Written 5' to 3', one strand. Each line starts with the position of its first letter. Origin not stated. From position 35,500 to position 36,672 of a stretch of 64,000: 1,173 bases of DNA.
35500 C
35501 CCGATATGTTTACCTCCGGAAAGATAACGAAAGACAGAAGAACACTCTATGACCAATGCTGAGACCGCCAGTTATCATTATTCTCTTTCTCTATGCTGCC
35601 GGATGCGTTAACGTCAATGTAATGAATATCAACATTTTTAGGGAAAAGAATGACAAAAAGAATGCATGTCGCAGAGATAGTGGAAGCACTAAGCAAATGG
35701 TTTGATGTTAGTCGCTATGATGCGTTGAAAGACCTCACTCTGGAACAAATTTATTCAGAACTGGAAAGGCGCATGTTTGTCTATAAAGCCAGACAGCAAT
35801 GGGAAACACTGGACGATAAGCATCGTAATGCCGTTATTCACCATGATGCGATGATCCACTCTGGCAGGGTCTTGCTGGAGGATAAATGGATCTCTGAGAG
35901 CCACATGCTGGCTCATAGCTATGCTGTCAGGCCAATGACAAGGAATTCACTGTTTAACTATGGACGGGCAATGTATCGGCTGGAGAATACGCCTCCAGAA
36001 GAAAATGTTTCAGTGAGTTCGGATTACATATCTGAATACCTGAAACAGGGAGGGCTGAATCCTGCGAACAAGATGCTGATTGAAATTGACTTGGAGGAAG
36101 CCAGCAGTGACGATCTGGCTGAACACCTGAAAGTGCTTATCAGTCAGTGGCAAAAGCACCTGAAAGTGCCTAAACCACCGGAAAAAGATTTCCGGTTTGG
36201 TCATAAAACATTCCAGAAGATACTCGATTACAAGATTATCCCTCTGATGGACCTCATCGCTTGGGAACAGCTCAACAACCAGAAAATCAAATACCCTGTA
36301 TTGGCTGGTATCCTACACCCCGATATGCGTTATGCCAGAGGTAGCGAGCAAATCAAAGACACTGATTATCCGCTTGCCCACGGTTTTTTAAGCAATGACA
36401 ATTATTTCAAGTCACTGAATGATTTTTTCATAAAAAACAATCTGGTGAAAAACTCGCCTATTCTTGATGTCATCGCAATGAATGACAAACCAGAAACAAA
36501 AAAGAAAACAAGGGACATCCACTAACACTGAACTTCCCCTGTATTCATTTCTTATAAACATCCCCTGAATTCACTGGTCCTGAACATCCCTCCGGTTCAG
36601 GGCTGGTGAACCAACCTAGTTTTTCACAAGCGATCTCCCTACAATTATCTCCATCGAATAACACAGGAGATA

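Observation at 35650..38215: Block of five uncharacterised genes at the island's attL side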

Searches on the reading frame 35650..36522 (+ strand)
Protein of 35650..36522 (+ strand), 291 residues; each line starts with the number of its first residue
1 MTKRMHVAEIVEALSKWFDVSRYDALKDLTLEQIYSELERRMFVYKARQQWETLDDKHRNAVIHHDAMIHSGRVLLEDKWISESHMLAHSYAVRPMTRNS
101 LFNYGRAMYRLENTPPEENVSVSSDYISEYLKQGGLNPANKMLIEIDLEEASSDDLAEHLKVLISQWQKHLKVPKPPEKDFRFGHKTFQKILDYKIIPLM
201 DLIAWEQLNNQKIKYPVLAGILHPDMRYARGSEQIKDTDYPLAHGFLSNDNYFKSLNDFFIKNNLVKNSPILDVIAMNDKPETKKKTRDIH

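Call 7: search_protein_families(library=pfam, proteins=[window:35650-36522:+], max_evalue=1)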
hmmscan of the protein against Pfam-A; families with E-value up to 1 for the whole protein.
window:35650-36522:+ (291 aa): 1 family
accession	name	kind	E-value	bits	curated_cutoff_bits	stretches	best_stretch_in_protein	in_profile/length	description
PF19924.4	DUF6387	-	9.6e-77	258.5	28.9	1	5-257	1-258/258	Family of unknown function (DUF6387)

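Call 8: search_protein_families(library=ncbifam, proteins=[window:35650-36522:+], max_evalue=1)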
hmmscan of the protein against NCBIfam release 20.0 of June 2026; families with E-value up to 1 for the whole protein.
window:35650-36522:+ (291 aa): 1 family
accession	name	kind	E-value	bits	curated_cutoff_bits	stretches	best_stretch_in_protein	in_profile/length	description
TIGR00083.1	ribF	equivalog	0.021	14.3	184.35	1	117-145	139-167/290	riboflavin biosynthesis protein RibF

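Call 10: search_protein_families(library=phrogs, proteins=[window:35650-36522:+], max_evalue=0.1)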
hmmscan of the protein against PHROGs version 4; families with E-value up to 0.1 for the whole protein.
window:35650-36522:+ (291 aa): 1 family
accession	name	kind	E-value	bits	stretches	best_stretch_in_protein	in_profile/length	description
phrog_23422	-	unknown function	5e-157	522.5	1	5-283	1-278/278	-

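Call 11: search_protein_families(library=padloc, proteins=[window:35650-36522:+], max_evalue=0.1)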
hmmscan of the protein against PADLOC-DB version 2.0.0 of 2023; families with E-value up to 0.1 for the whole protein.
window:35650-36522:+ (291 aa): 1 family
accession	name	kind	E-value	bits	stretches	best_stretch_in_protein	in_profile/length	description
PDLC04439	PDC-M13B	-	0.021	13.1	1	5-41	12-48/79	-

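Call 23: find_homologous_proteins(query=window:35650-36522:+, max_evalue=0.001)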
Query window:35650-36522:+ (291 aa): 75 proteins with E <= 0.001 among 580 candidates.
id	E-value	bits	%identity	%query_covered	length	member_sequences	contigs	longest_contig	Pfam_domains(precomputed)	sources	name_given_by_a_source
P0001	7.5e-189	644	98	100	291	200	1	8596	PF19924.5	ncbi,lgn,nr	ncbi:TPA: hypothetical protein SI670_004177 [Escherichia coli]|nr:hypothetical protein [Escherichia 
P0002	2.7e-188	642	98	100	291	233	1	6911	PF19924.5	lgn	-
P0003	5.8e-186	635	96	100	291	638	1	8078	PF19924.5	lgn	-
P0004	3.1e-160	550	88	100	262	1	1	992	PF19924.5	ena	-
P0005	1.9e-156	538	82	100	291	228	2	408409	PF19924.5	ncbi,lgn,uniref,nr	ncbi:hypothetical protein H5A44_04060 [Pectobacterium brasiliense]|uniref:DUF6387 family protein n=1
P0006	4.9e-150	517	82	98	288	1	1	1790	PF19924.5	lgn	-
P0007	2.0e-147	508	80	98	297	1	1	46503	PF19924.5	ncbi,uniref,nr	ncbi:DUF6387 family protein [Citrobacter sp. JGM124]|uniref:DUF6387 family protein n=1 Tax=Citrobact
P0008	6.9e-135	467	76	95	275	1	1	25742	PF19924.5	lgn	-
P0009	2.8e-123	429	69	96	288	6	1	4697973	PF19924.5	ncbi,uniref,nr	ncbi:DUF6387 family protein [Dickeya zeae]|uniref:DUF6387 family protein n=1 Tax=Dickeya zeae TaxID=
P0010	1.8e-119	416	67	97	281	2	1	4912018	PF19924.5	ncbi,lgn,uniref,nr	ncbi:DUF6387 family protein [Pectobacterium colocasium]|uniref:DUF6387 family protein n=1 Tax=Pectob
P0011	1.0e-118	414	66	98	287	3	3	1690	PF19924.5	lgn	-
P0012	2.1e-118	413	67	98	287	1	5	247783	PF19924.5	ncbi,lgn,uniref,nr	ncbi:hypothetical protein JJQ28_24470 [Enterobacter asburiae]|uniref:DUF6387 family protein n=1 Tax=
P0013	3.6e-118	412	66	98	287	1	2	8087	PF19924.5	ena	-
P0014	5.7e-118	411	66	98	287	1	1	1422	PF19924.5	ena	-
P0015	6.4e-118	411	66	98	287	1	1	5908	PF19924.5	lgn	-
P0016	6.5e-118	411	66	98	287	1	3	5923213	PF19924.5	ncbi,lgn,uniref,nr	ncbi:hypothetical protein EDC47_1433 [Raoultella planticola]|uniref:DUF6387 family protein n=1 Tax=E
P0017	7.8e-118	411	66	98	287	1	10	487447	PF19924.5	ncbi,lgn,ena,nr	ncbi:MAG: DUF6387 family protein [Enterobacter sp.]|nr:DUF6387 family protein [Enterobacter sp.]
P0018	8.4e-118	411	66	98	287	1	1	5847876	PF19924.5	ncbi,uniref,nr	ncbi:hypothetical protein HV234_10050 [Klebsiella grimontii]|uniref:Phage protein n=1 Tax=Klebsiella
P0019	8.4e-118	411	66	98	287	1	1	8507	PF19924.5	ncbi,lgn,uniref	ncbi:DUF6387 family protein [Phytobacter sp. V91]|uniref:DUF6387 family protein n=1 Tax=Phytobacter 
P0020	9.7e-118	411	66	98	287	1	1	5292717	PF19924.5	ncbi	-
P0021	1.0e-117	411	66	98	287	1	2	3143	PF19924.5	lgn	-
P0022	1.2e-117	410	66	99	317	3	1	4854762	PF19924.5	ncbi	-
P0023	1.3e-117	410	66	98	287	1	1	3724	PF19924.5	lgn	-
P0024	1.3e-117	410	66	98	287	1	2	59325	PF19924.5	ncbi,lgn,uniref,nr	ncbi:DUF6387 family protein [Klebsiella quasipneumoniae]|uniref:DUF6387 family protein n=1 Tax=Klebs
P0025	4.3e-117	409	66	98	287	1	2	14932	PF19924.5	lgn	-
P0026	7.3e-117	408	65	98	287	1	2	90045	PF19924.5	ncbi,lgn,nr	ncbi:TPA: hypothetical protein QCG56_002767 [Enterobacter cancerogenus]|nr:hypothetical protein [Ent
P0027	7.8e-117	408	66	98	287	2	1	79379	PF19924.5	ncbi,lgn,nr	ncbi:TPA: hypothetical protein QHK20_004559 [Klebsiella variicola]|nr:hypothetical protein [Klebsiel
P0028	1.1e-116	407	66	98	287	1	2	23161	PF19924.5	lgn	-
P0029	1.2e-116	407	66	98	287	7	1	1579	PF19924.5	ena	-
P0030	1.4e-116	407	66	98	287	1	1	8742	PF19924.5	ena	-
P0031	2.1e-116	406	66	98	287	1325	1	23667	PF19924.5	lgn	-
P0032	2.1e-116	406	66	98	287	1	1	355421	PF19924.5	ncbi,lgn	ncbi:TPA: DUF6387 family protein [Escherichia coli]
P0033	2.3e-116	406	66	98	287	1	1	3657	PF19924.5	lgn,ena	-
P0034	5.6e-116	405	66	98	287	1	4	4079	PF19924.5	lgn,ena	-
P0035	5.8e-116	405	66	98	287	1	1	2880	PF19924.5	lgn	-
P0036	1.5e-115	404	66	98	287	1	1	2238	PF19924.5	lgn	-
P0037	2.3e-115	403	65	98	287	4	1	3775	PF19924.5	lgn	-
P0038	2.3e-115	403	66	98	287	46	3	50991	PF19924.5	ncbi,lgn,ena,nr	ncbi:TPA: hypothetical protein NUX19_003009 [Escherichia coli]|nr:hypothetical protein [Escherichia 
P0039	2.4e-115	403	65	98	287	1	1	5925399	PF19924.5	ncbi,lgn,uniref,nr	ncbi:DUF6387 family protein [Klebsiella oxytoca]|uniref:DUF6387 family protein n=1 Tax=Klebsiella ox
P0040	8.8e-114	398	65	98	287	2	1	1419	PF19924.5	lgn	-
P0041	1.0e-113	398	64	98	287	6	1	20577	PF19924.5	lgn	-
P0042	3.4e-113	396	64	98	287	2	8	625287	PF19924.5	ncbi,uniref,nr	ncbi:DUF6387 family protein [Raoultella terrigena]|uniref:DUF6387 family protein n=1 Tax=Raoultella 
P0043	8.2e-113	395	64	98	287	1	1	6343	PF19924.5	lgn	-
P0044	8.5e-113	395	64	98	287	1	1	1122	PF19924.5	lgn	-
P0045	2.2e-112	393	64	98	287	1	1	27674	PF19924.5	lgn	-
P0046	2.6e-112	393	64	98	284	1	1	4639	PF19924.5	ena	-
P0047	2.6e-112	393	64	98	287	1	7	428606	PF19924.5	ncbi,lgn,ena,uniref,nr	ncbi:hypothetical protein I4497_27245 [Klebsiella oxytoca]|uniref:DUF6387 family protein n=1 Tax=Kle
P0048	2.8e-112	393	64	98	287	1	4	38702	PF19924.5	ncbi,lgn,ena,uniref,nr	ncbi:DUF6387 family protein [Klebsiella grimontii]|uniref:DUF6387 family protein n=4 Tax=Klebsiella 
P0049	1.2e-111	391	64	98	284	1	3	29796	PF19924.5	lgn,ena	-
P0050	1.8e-111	390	64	98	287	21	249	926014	PF19924.5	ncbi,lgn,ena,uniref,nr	ncbi:hypothetical protein C6169_04835 [Salmonella enterica]|uniref:Uncharacterized protein n=2 Tax=S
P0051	2.9e-111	390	64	98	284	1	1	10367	PF19924.5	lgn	-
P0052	3.4e-111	389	64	98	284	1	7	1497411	PF19924.5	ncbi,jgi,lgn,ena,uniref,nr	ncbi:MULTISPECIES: DUF6387 family protein [Klebsiella]|uniref:DUF6387 family protein n=1 Tax=Klebsie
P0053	4.5e-111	389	64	98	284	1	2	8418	PF19924.5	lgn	-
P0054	4.9e-111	389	64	98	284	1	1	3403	PF19924.5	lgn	-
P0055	5.6e-111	389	68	91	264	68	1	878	PF19924.5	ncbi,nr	ncbi:hypothetical protein AVA35_23530, partial [Salmonella enterica subsp. enterica serovar Typhi]|n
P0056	2.2e-110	387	64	96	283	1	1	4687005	PF19924.5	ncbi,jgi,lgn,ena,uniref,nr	ncbi:DUF6387 family protein [Hafnia alvei]|uniref:DUF6387 family protein n=1 Tax=Hafnia alvei TaxID=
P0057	2.0e-109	383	63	96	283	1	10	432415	PF19924.5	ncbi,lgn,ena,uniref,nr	ncbi:DUF6387 family protein [Serratia fonticola]|uniref:DUF6387 family protein n=1 Tax=Serratia font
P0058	7.2e-109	382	63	96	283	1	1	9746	PF19924.5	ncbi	ncbi:DUF6387 family protein [Hafnia alvei]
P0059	1.0e-108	381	63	96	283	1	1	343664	PF19924.5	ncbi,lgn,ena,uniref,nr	uniref:DUF6387 family protein n=1 Tax=Hafnia alvei TaxID=569 RepID=UPI00266CB0C7|nr:DUF6387 family p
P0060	1.1e-108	381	63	96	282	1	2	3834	PF19924.5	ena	-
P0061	4.9e-106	372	66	89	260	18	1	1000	PF19924.5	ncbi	ncbi:DUF6387 family protein, partial [Enterobacter cloacae]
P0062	3.0e-105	370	99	59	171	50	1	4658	PF19924.5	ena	-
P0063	3.1e-104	366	66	88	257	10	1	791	PF19924.5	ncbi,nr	ncbi:TPA: hypothetical protein NBR69_005217, partial [Klebsiella pneumoniae]|nr:hypothetical protein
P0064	1.3e-102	361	65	87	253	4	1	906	PF19924.5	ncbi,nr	ncbi:hypothetical protein DLG46_23425, partial [Salmonella enterica]|nr:hypothetical protein [Salmon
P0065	3.4e-102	360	67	86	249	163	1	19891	PF19924.5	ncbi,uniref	ncbi:DUF6387 family protein, partial [Enterobacter hormaechei]|uniref:DUF6387 family protein n=2 Tax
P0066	6.0e-99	349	65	86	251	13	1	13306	PF19924.5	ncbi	ncbi:DUF6387 family protein, partial [Klebsiella grimontii]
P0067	3.0e-91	324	66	77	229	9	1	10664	PF19924.5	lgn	-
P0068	1.8e-80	289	70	66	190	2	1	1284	PF19924.5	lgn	-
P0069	5.6e-78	280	64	76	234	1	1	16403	PF19924.5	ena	-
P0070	3.8e-71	258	67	62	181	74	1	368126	PF19924.5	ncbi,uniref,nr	ncbi:Uncharacterised protein [Enterobacter roggenkampii]|uniref:Uncharacterized protein n=2 Tax=Gamm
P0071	7.6e-66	240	64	62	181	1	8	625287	PF19924.5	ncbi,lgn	-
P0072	1.6e-65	239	66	59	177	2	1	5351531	PF19924.5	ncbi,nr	ncbi:hypothetical protein SMQE30_25590 [Serratia marcescens]|nr:hypothetical protein SMQE30_25590 [S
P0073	3.9e-65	238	71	56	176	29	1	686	PF19924.5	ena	-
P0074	5.7e-60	221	65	57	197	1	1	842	PF19924.5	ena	-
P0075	2.9e-36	143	82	31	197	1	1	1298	PF05930.19,PF19924.5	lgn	-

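Call 34: search_protein_representatives(protein=window:35650-36522:+)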
Query: 291 residues. Proteins with E-value up to 0.001 (for the whole library): 232; up to 1e-10: 52; up to 1e-30: 6. The best 150 are listed.
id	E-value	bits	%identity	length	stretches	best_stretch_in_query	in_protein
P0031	6.6e-117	406.3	66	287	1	2-286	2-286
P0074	1.8e-60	221.2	66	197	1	2-161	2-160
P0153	1.4e-55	205.1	40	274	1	8-278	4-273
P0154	1.4e-53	198.6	37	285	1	9-277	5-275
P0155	1.2e-45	172.5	36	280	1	7-262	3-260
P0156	1.2e-37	146.3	92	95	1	1-76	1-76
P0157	1.1e-26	110.3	33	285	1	4-275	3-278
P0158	1.4e-26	110.0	75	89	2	245-289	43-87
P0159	6.0e-24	101.4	96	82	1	142-194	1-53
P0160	1.3e-23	100.2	30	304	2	135-278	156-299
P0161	3.8e-22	95.4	37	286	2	140-277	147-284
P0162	1.4e-21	93.6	28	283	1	11-280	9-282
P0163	2.8e-20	89.3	29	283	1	12-254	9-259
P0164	5.5e-20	88.3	31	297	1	9-289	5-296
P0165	2.7e-19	86.1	30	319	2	131-278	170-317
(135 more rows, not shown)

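Call 37: search_solved_structures(query=A2, max_evalue=10)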
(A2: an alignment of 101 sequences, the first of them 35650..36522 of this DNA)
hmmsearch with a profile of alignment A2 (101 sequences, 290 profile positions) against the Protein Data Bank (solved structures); distinct sequences matched with E-value up to 10: 3.
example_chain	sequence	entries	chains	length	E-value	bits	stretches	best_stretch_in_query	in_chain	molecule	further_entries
7pnt_T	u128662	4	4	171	0.42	13.4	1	154-196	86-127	28S ribosomal protein S25, mitochondrial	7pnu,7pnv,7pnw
5aj4_Ac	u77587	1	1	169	0.59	12.9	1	154-190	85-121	MITORIBOSOMAL PROTEIN MS25, MRPS25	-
5aj3_c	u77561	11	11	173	0.62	12.9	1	154-190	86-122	MITORIBOSOMAL PROTEIN MS25, MRPS25 | Mitochondrial ribosomal protein S25 | Interferon alpha-inducible protein 6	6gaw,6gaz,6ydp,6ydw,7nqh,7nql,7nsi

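Call 40: find_related_loci(query=A3, collection=genome_contigs, flank=7000)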
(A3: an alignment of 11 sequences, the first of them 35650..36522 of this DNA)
Query A3 (291 aa) in genome_contigs; peptide patterns used: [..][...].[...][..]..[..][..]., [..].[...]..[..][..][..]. (x = any residue, [..] = any of these).
52 stretches matched a pattern; 18 encode a relative of the query (tblastn E <= 1e-3); 18 distinct loci.
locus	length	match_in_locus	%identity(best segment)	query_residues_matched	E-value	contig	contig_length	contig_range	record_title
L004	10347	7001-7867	83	1-289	3e-164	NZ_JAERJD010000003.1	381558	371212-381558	Citrobacter sp. JGM124 scaffold3_size381558, whole genome shotgun sequence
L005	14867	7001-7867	83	1-289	4e-163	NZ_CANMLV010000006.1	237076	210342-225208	Uncultured Cedecea sp. isolate 73.fasta NODE_6, whole genome shotgun sequence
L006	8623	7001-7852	80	1-286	7e-154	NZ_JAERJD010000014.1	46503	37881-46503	Citrobacter sp. JGM124 scaffold14_size46503, whole genome shotgun sequence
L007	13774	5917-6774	66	1-286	4e-124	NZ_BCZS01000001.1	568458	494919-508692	Pluralibacter gergoviae ATCC 33028 = NBRC 105706, whole genome shotgun sequence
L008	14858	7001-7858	66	1-286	2e-124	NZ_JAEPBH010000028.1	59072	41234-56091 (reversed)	Tenebrionibacter intestinalis strain BIT-L3 Scaffold28, whole genome shotgun sequence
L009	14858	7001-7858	65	1-286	4e-122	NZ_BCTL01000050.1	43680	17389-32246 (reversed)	Cedecea neteri NBRC 105707 = ATCC 33855 strain NBRC 105707, whole genome shotgun sequence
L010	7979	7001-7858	65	1-286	7e-122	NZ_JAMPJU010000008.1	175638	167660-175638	Brenneria izbisi strain KBI 423 NODE_8_length_175638_cov_278.496357, whole genome shotgun sequence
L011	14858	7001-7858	65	1-286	4e-121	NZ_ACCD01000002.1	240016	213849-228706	Yersinia rohdei ATCC 43380 contig00073, whole genome shotgun sequence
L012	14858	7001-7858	65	1-286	3e-120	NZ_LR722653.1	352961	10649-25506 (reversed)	Buttiauxella massiliensis strain Marseille-P9829, whole genome shotgun sequence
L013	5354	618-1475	65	1-286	3e-120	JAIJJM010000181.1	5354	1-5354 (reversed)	MAG: Collinsella sp. isolate Map_57_008 contig_100_2374, whole genome shotgun sequence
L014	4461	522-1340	38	5-275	4e-60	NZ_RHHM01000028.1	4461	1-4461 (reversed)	Erwinia psidii strain IBSBF 435 scaffold_28, whole genome shotgun sequence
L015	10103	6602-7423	39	5-279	3e-59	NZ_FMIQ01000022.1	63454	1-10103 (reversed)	Hafnia alvei strain GB001, whole genome shotgun sequence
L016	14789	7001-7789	39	3-262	3e-56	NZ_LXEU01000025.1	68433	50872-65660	Kluyvera georgiana ATCC 51603 Sequence00025, whole genome shotgun sequence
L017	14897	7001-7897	28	5-278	4e-33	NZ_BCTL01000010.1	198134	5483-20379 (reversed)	Cedecea neteri NBRC 105707 = ATCC 33855 strain NBRC 105707, whole genome shotgun sequence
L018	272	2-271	59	175-263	5e-31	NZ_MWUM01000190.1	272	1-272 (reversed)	Zoogloea sp. LCSB751 NODE_190_length_272_cov_0.748718_ID_379, whole genome shotgun sequence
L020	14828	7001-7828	26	14-286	6e-24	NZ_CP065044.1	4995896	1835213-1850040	Pectobacterium aroidearum strain L6 chromosome, complete genome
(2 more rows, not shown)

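Call 42: predict_structure(alignment_id=A2)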
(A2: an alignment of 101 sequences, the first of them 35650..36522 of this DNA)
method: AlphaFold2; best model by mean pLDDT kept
length: 291 residues; sequences in the alignment: 101
mean_pLDDT: 85.7   pTM: 0.81
mean pLDDT of the five models: 85.7, 81.0, 80.4, 79.1, 77.8
residues with pLDDT >= 90: 136; 70-90: 120; 50-70: 31; < 50: 4
segments of 3 or more residues with pLDDT < 50: 83-85
pLDDT, mean of each block of 10 residues (from residue 1): 92 95 95 93 92 88 89 69 54 72 84 76 80 80 83 84 84 82 92 97 96 97 86 97 96 90 92 91 63 54
secondary structure, 60 per line:
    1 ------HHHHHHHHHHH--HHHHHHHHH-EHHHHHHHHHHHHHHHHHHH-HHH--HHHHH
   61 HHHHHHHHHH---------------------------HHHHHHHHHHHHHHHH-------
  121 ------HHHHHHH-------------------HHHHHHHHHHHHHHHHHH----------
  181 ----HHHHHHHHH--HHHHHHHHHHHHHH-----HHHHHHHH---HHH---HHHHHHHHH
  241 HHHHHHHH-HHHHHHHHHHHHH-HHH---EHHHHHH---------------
elements in order: H7-17 H20-28 H31-49 H56-70 H98-113 H127-133 H153-170 H185-193 H196-209 H215-222 H232-248 H250-262 H271-276

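Call 73: search_protein_families(library=pfam, proteins=[L020:5285-6553:-, L020:8489-9691:+, L020:9684-11003:+, L020:11006-12622:+, L020:12626-13021:+, L017:4756-6378:+, L017:8151-10058:+, L017:10037-11752:+, L017:1763-2950:-], max_evalue=0.001)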
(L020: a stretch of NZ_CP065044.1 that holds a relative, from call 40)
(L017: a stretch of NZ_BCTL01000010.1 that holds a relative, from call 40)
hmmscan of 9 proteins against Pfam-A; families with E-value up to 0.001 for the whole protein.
L020:5285-6553:- (422 aa): 3 families
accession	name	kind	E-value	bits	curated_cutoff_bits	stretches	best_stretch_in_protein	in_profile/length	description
PF13356.12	Arm-DNA-bind_3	-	2.8e-25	88.7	27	1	2-86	1-82/83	Arm DNA-binding domain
PF22022.2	Phage_int_M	-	2.3e-24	85.9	27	1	97-190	1-95/96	Phage integrase central domain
PF00589.27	Phage_integrase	-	5.4e-18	65.8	27.1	1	207-382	7-169/172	Phage integrase family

L020:8489-9691:+ (401 aa): 1 family
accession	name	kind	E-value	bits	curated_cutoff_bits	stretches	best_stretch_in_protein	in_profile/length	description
PF00589.27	Phage_integrase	-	4.4e-17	62.8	27.1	1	174-338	3-138/172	Phage integrase family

L020:9684-11003:+ (440 aa): 1 family
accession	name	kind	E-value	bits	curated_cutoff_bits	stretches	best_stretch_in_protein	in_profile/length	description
PF00589.27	Phage_integrase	-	1.4e-11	44.9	27.1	1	326-375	120-169/172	Phage integrase family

L020:11006-12622:+ (539 aa): 0 families

L020:12626-13021:+ (132 aa): 0 families

L017:4756-6378:+ (541 aa): 1 family
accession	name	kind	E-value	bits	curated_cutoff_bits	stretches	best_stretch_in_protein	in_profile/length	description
PF00496.27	SBP_bac_5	-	3.1e-94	316.5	32.4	1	81-461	1-366/368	Bacterial extracellular solute-binding proteins, family 5 Middle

L017:8151-10058:+ (636 aa): 0 families

L017:10037-11752:+ (572 aa): 0 families

L017:1763-2950:- (395 aa): 9 families
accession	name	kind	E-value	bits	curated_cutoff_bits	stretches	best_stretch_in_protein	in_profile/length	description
PF10672.15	Methyltrans_SAM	-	9.7e-29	100.9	27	1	171-356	76-256/286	S-adenosylmethionine-dependent methyltransferase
PF17785.7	PUA_3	-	6.5e-20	71.1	22.6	1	5-67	2-64/64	PUA-like domain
PF03602.21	Cons_hypoth95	-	4.5e-12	46.4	24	1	215-301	37-122/182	Conserved hypothetical protein 95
PF13847.12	Methyltransf_31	-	1.2e-09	38.5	27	1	219-351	3-122/145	Methyltransferase domain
PF02475.24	TRM5-TYW2_MTfase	-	3.2e-06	27.6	28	1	185-304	4-116/164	TRM5/TYW2 methyltransferase domain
PF05175.20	MTS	-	4e-06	27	23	1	242-352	55-154/170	Methyltransferase small domain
PF09445.16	Methyltransf_15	-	6.1e-05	23.1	22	1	221-301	2-80/165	RNA cap guanine-N2 methyltransferase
PF13649.12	Methyltransf_25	-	9.6e-05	23.4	27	1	235-298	12-70/97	Methyltransferase domain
PF08241.18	Methyltransf_11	-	0.00019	22.5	21.2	0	231-298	7-66/95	Methyltransferase domain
